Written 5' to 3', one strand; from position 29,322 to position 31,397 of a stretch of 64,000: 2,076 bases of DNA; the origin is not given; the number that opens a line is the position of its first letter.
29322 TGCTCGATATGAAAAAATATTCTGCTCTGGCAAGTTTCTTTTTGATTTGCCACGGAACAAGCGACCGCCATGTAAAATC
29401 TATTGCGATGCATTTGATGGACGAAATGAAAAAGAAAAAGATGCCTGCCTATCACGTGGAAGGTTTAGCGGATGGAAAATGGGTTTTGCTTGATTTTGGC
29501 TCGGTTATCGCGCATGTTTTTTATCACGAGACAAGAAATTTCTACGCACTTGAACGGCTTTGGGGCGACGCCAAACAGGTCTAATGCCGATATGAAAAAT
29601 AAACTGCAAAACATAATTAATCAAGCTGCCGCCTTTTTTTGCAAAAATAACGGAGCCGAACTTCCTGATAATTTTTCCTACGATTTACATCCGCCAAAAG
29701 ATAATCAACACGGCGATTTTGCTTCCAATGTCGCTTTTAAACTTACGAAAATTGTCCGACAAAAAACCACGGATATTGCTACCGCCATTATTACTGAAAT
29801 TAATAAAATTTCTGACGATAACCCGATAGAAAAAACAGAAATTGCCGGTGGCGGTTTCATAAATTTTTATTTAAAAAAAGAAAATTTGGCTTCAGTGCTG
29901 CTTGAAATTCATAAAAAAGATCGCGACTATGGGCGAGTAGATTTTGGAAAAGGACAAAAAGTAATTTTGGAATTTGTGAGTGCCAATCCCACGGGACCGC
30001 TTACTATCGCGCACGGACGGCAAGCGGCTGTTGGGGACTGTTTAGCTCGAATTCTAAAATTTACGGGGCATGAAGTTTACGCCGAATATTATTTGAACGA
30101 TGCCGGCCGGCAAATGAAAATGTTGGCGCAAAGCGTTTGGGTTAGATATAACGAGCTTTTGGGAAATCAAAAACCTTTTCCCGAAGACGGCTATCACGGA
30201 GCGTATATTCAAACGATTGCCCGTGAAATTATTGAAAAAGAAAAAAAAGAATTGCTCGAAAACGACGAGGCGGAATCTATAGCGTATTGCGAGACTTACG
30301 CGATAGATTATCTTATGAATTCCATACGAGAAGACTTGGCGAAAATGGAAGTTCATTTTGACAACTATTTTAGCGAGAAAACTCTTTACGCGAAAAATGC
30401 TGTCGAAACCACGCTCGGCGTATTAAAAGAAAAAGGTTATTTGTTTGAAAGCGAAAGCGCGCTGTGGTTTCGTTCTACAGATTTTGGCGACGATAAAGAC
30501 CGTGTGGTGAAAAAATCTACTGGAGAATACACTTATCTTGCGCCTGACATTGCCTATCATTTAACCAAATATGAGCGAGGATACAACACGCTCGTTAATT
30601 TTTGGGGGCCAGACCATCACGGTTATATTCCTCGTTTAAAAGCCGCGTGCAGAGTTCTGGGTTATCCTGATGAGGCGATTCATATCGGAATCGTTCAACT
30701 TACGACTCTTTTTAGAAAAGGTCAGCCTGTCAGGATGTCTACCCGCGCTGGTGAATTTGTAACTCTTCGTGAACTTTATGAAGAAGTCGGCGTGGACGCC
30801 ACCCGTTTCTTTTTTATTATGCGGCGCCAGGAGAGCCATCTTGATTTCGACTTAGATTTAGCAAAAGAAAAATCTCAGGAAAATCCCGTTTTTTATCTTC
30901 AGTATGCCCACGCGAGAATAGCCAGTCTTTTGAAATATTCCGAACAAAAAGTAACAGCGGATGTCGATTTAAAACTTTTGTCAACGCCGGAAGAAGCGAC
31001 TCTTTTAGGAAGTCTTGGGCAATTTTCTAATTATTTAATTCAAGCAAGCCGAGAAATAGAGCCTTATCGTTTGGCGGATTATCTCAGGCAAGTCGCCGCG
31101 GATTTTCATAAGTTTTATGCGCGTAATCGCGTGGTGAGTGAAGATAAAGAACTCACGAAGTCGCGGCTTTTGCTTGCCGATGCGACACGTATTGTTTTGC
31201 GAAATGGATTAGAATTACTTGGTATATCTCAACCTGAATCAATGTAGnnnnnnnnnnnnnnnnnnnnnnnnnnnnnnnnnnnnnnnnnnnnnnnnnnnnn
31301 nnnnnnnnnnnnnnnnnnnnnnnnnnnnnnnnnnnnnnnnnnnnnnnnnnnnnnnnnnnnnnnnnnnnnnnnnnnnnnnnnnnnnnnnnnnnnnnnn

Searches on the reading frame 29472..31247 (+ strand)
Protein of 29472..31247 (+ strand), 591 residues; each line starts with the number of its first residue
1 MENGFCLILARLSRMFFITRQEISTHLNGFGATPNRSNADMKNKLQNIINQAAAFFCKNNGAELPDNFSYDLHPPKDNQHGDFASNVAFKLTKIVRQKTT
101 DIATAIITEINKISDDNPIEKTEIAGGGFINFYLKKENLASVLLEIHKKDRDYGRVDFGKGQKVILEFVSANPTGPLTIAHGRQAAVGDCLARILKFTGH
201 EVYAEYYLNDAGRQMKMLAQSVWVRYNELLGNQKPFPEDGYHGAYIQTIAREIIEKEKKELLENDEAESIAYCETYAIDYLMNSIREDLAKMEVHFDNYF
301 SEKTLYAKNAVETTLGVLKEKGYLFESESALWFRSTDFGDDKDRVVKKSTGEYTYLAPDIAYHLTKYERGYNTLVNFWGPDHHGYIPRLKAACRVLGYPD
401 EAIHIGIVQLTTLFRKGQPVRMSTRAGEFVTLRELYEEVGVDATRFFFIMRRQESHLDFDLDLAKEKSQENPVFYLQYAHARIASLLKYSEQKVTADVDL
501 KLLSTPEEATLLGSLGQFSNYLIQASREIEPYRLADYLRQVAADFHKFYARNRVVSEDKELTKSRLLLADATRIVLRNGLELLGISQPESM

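Call 56: list_cluster_members(proteins=[window:29472-31247:+, window:27565-29199:+, window:23745-25733:+, window:59775-60035:+])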
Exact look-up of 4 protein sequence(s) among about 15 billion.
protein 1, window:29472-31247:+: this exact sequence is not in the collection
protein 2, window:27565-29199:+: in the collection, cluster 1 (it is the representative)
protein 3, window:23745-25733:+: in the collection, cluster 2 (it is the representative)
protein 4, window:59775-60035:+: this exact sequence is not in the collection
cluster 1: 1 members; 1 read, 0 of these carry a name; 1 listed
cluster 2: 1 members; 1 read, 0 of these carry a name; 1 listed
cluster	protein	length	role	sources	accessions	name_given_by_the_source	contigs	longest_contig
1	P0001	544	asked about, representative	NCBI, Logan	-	-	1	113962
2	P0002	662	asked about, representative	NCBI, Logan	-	-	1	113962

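Call 58: find_homologous_proteins(query=window:29472-31247:+, max_evalue=1e-50)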
Query window:29472-31247:+ (591 aa): 8000 proteins with E <= 1e-50 among 8000 candidates; the best 120 are listed.
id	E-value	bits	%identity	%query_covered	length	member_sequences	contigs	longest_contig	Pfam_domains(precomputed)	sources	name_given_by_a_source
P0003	7.9e-296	1001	79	93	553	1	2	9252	PF05746.22,PF00750.26,PF03485.22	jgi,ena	-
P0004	3.2e-294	995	79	93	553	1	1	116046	PF09334.18,PF05746.22,PF00750.26,PF03485.22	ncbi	-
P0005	8.8e-294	994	79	93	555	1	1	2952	PF09334.18,PF05746.22,PF00750.26,PF03485.22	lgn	-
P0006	1.1e-293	994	78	93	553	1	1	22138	PF09334.18,PF05746.22,PF00750.26,PF03485.22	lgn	-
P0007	9.7e-293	990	78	93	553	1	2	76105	PF09334.18,PF05746.22,PF00750.26,PF03485.22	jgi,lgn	jgi:arginyl-tRNA synthetase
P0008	2.6e-292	989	78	93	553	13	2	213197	PF09334.18,PF05746.22,PF00750.26,PF03485.22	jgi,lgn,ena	-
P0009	4.1e-292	988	78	93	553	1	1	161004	PF05746.22,PF00750.26,PF03485.22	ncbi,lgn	-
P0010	5.0e-292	988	77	93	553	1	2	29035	PF05746.22,PF00750.26,PF03485.22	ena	-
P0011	5.6e-292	988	78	93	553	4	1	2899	PF09334.18,PF05746.22,PF00750.26,PF03485.22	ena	-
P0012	2.2e-291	986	77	93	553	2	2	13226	PF09334.18,PF05746.22,PF00750.26,PF03485.22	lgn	-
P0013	4.1e-291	985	78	93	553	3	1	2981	PF09334.18,PF05746.22,PF00750.26,PF03485.22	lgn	-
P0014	4.7e-291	985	78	93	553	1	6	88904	PF05746.22,PF00750.26,PF03485.22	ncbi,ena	-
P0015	5.1e-291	985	78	93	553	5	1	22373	PF09334.18,PF05746.22,PF00750.26,PF03485.22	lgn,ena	-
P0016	6.3e-291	984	78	93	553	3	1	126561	PF09334.18,PF05746.22,PF00750.26,PF03485.22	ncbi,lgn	-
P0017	6.6e-291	984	78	93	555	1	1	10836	PF09334.18,PF05746.22,PF00750.26,PF03485.22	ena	-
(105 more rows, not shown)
